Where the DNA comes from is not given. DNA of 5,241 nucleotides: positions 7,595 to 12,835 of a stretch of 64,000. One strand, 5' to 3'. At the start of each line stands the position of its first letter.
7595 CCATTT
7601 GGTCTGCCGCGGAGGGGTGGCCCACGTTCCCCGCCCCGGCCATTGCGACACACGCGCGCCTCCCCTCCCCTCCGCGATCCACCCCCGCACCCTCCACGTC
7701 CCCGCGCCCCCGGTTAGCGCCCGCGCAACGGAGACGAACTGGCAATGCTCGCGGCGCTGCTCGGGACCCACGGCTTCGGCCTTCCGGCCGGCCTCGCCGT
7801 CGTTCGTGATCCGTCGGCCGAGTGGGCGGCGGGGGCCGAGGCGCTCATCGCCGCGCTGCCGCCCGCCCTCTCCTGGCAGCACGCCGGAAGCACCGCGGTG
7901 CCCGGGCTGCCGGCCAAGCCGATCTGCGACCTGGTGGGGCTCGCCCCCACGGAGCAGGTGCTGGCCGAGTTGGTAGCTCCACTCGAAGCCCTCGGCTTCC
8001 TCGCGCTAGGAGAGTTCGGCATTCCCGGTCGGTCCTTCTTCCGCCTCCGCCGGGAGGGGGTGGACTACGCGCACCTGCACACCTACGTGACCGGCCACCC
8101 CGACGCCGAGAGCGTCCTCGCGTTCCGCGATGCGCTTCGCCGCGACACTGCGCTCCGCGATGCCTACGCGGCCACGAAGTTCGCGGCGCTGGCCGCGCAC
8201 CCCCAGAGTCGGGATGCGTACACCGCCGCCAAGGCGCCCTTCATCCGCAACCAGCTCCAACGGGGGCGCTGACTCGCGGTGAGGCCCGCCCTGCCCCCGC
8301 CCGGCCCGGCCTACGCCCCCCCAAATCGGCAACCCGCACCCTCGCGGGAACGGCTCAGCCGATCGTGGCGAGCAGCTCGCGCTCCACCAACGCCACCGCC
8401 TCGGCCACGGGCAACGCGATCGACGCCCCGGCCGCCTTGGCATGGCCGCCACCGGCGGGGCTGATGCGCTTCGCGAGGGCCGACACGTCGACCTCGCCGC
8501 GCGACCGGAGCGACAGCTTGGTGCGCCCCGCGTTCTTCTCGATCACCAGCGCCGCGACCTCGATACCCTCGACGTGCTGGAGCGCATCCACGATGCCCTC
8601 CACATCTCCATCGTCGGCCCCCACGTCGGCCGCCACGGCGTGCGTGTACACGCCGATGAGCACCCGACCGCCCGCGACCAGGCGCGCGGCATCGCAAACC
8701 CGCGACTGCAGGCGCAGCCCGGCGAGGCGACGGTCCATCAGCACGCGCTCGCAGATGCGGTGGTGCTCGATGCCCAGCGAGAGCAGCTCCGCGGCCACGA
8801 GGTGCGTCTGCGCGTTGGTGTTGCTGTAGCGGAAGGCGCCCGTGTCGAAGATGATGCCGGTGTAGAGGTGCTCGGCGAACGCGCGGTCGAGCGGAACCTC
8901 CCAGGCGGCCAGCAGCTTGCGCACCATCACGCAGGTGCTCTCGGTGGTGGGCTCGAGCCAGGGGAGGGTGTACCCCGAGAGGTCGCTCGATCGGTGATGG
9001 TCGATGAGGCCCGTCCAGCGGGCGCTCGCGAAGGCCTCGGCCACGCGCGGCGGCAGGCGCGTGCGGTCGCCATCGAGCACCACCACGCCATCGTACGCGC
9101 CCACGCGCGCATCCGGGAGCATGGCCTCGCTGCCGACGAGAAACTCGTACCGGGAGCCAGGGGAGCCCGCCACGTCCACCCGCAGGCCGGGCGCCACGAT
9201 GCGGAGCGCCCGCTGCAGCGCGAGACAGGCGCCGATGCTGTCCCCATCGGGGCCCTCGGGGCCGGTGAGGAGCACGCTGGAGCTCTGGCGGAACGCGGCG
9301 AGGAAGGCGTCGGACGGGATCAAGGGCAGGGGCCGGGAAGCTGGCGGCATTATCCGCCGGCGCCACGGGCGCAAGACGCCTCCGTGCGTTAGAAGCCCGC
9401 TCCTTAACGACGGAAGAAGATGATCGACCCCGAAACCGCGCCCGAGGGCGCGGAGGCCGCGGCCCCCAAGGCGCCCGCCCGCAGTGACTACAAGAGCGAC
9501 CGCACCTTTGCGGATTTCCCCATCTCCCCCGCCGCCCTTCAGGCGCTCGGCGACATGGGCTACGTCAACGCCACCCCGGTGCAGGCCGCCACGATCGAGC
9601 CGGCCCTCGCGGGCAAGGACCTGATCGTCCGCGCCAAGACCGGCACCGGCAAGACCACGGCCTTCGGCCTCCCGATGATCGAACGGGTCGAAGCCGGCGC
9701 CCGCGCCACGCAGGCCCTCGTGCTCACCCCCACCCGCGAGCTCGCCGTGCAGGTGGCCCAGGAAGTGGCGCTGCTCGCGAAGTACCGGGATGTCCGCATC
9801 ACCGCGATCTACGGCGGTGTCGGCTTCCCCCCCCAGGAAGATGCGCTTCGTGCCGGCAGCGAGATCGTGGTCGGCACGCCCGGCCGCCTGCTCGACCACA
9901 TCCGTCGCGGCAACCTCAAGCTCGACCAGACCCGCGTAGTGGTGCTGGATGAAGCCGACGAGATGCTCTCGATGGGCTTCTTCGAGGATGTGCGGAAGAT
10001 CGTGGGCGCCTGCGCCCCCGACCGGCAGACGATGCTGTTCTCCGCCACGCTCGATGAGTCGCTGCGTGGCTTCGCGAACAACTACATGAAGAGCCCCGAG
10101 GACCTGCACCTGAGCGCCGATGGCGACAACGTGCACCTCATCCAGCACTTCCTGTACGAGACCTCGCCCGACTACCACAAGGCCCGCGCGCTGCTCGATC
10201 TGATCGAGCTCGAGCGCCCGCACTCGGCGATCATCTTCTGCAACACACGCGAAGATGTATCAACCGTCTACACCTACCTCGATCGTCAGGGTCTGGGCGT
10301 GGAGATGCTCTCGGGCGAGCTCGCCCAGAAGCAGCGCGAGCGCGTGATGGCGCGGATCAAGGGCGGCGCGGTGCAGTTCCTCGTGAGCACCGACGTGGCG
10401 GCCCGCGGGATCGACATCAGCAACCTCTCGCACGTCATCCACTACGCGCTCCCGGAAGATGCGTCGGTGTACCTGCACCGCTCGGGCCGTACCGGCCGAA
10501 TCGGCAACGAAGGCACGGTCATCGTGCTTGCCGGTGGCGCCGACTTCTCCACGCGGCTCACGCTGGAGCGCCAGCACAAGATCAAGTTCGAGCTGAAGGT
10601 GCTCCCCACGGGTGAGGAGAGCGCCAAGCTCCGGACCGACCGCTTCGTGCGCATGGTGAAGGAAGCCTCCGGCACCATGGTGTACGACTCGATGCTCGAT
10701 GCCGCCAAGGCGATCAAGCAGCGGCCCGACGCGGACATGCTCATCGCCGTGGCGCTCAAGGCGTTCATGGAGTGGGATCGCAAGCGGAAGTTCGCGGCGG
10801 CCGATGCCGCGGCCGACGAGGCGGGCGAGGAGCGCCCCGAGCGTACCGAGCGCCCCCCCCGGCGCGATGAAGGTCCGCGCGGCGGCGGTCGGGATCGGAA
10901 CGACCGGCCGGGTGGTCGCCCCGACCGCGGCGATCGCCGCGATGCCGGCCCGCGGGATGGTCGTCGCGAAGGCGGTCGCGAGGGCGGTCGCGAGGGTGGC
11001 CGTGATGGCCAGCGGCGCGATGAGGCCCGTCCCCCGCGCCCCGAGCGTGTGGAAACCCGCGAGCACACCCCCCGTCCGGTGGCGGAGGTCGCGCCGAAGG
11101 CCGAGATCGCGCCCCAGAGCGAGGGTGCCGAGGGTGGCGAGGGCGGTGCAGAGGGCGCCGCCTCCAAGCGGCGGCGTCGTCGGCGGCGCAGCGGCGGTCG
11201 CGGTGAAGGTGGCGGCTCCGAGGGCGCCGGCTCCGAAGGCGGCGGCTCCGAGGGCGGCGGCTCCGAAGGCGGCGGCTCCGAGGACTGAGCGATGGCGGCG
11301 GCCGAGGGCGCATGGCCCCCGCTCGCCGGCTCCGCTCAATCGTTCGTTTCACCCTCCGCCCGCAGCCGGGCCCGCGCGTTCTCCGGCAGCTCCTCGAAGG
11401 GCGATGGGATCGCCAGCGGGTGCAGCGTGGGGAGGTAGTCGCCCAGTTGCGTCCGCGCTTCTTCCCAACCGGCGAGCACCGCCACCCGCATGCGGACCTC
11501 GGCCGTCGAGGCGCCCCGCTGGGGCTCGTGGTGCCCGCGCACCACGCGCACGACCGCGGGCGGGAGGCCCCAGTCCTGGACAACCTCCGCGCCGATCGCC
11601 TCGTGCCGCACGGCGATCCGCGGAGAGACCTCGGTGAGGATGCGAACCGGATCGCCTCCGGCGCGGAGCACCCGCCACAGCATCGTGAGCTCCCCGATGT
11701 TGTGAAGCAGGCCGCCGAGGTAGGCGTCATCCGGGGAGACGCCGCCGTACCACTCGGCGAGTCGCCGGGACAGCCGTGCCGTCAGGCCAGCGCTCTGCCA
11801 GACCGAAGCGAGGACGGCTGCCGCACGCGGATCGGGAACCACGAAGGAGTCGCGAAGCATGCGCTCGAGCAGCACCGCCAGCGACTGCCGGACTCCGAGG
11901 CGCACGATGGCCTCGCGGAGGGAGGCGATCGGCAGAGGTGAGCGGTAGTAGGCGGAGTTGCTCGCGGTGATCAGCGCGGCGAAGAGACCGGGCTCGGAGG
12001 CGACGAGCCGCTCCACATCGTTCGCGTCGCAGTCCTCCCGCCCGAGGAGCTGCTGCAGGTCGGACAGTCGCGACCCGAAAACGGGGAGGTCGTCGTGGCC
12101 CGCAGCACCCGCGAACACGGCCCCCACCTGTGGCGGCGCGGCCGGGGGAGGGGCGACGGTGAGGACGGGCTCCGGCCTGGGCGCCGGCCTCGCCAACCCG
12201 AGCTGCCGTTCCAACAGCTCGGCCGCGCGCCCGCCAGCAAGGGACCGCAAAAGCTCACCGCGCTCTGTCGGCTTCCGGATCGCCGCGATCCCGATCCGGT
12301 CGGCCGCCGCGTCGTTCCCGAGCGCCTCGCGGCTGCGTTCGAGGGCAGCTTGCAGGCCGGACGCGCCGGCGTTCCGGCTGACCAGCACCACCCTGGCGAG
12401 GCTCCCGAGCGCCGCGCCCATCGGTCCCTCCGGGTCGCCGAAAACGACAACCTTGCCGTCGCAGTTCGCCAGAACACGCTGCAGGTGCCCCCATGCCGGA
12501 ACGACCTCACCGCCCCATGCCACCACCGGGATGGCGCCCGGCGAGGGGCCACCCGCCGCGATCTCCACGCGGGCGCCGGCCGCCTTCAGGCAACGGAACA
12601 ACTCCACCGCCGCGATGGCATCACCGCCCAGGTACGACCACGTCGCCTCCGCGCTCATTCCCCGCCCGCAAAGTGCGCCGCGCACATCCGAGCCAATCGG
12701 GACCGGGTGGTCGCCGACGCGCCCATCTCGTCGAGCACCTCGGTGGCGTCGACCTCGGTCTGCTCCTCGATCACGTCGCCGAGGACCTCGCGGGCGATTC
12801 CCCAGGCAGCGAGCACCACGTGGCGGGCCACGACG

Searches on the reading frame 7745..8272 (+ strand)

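Call 67: search_protein_families(library=pfam, proteins=[window:7745-8272:+], max_evalue=0.0001)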
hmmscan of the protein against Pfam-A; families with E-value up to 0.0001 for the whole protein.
window:7745-8272:+ (175 aa): 1 family
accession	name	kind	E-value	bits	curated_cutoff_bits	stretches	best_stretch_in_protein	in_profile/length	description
PF04229.20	GrpB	-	1.7e-35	123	25.5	1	20-173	4-159/159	GrpB protein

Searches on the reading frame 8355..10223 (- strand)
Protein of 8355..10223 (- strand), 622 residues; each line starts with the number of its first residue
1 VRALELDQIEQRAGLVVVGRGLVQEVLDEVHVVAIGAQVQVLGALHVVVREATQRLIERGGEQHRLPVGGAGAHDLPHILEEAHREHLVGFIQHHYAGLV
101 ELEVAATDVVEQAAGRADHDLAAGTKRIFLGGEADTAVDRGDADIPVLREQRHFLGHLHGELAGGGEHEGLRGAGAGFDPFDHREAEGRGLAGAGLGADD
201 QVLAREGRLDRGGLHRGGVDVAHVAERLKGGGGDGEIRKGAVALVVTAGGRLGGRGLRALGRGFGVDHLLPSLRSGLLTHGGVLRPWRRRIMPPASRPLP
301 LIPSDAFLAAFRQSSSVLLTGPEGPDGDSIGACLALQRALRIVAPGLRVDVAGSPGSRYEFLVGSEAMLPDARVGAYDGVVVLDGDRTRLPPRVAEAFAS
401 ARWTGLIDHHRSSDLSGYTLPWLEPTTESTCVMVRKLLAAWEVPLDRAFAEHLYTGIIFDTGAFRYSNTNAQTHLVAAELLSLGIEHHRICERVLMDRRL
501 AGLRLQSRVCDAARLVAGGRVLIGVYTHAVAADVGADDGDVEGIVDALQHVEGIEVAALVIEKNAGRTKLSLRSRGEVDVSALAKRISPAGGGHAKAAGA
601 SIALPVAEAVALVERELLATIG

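Call 67: search_protein_families(library=pfam, proteins=[window:8355-10223:-], max_evalue=0.0001)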
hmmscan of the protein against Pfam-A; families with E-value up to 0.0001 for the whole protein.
window:8355-10223:- (622 aa): 2 families
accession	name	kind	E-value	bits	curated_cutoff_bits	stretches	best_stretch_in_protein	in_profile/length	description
PF01368.27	DHH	-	5.3e-12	46.5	28.1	1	317-457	2-125/125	DHH family, N-terminal domain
PF02272.25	DHHA1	-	6.2e-12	46.3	25.9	1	531-610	7-93/102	DHHA1 domain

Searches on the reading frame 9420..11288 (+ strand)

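Call 66: search_protein_families(library=pfam, proteins=[window:9420-11288:+], max_evalue=0.0001)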
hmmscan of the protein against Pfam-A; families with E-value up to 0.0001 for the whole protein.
window:9420-11288:+ (622 aa): 3 families
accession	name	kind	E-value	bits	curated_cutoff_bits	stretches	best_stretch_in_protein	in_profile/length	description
PF00270.35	DEAD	-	1.4e-46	158.8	26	1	52-215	1-164/167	DEAD/DEAH box helicase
PF00271.37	Helicase_C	-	1.3e-30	106.3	23.5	1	254-362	2-110/110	Helicase conserved C-terminal domain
PF04851.21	ResIII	-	2.2e-06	28.1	22.5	1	66-211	24-162/164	Type III restriction enzyme, res subunit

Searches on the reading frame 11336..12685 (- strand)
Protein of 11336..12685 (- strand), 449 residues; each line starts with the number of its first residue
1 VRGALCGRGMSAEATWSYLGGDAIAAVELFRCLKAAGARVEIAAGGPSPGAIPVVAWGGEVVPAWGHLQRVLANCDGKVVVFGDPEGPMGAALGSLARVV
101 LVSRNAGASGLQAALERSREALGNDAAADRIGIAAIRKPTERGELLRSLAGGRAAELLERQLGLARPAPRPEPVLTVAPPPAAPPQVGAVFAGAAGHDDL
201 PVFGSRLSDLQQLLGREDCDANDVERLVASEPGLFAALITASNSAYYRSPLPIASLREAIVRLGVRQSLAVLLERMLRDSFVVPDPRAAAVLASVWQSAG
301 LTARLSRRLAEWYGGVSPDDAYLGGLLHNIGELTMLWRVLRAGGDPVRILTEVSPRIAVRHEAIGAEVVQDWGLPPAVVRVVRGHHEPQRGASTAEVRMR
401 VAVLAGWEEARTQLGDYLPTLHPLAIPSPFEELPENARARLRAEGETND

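Call 66: search_protein_families(library=pfam, proteins=[window:11336-12685:-], max_evalue=0.0001)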
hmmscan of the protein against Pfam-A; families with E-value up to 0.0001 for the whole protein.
window:11336-12685:- (449 aa): 2 families
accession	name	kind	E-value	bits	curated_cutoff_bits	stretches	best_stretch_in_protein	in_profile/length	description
PF08668.18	HDOD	-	1.2e-33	116.7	22.9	1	200-388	1-196/196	HDOD domain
PF01966.28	HD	-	2.5e-08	34.7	22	1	302-398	8-93/116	HD domain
